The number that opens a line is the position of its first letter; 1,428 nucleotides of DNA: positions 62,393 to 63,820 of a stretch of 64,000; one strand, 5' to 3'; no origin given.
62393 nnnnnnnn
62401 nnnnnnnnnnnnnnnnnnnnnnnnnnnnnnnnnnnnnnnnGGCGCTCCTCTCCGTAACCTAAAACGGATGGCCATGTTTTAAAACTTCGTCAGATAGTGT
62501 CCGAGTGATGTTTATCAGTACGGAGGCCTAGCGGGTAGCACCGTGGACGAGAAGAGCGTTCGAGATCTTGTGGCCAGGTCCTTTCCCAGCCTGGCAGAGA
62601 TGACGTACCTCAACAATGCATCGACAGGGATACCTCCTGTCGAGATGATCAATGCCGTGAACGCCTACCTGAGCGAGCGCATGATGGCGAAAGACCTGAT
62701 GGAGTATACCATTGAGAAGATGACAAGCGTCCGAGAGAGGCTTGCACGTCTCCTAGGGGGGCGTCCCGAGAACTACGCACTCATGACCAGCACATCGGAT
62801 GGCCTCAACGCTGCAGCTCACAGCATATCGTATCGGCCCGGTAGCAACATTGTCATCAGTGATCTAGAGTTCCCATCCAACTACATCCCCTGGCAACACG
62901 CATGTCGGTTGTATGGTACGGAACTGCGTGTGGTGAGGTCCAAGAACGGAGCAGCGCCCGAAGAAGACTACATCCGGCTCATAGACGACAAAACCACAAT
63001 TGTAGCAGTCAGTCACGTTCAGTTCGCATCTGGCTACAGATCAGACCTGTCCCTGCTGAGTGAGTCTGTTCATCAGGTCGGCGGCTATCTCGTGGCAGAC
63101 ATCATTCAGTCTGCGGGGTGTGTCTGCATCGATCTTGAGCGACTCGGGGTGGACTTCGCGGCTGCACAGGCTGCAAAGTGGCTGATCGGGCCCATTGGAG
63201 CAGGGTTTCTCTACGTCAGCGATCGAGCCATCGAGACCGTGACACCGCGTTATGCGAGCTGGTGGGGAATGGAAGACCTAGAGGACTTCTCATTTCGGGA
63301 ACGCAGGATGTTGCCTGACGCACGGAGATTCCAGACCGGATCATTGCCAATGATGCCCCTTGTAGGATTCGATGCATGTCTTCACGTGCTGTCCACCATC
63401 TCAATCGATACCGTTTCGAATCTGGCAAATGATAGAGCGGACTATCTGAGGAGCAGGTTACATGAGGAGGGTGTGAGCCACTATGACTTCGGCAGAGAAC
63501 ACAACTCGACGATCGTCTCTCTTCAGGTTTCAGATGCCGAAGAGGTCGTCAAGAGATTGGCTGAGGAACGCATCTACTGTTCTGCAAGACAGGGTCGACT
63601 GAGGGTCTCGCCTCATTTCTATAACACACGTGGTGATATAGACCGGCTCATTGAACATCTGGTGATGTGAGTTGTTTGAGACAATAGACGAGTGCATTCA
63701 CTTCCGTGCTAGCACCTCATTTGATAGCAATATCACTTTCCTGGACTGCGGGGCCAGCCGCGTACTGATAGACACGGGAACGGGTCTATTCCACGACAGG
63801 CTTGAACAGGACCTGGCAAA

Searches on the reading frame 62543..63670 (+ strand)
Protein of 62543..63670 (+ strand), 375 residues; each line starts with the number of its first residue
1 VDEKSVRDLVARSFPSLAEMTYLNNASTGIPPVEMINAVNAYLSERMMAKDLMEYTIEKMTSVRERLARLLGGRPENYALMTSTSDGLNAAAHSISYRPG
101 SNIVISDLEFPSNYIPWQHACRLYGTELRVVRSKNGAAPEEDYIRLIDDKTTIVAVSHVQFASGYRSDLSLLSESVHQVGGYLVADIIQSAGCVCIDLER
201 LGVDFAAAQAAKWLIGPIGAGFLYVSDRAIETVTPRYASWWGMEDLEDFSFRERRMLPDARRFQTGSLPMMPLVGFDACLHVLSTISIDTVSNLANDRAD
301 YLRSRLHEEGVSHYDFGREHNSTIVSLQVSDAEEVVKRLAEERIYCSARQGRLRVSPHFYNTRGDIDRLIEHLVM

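Call 84: search_protein_families(library=pfam, proteins=[window:62543-63670:+], max_evalue=0.00001)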
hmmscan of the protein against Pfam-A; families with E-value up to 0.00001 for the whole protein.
window:62543-63670:+ (375 aa): 1 family
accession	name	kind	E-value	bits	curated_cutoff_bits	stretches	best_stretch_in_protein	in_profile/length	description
PF00266.25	Aminotran_5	-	2.1e-45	155.7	21.5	1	22-369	2-371/371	Aminotransferase class-V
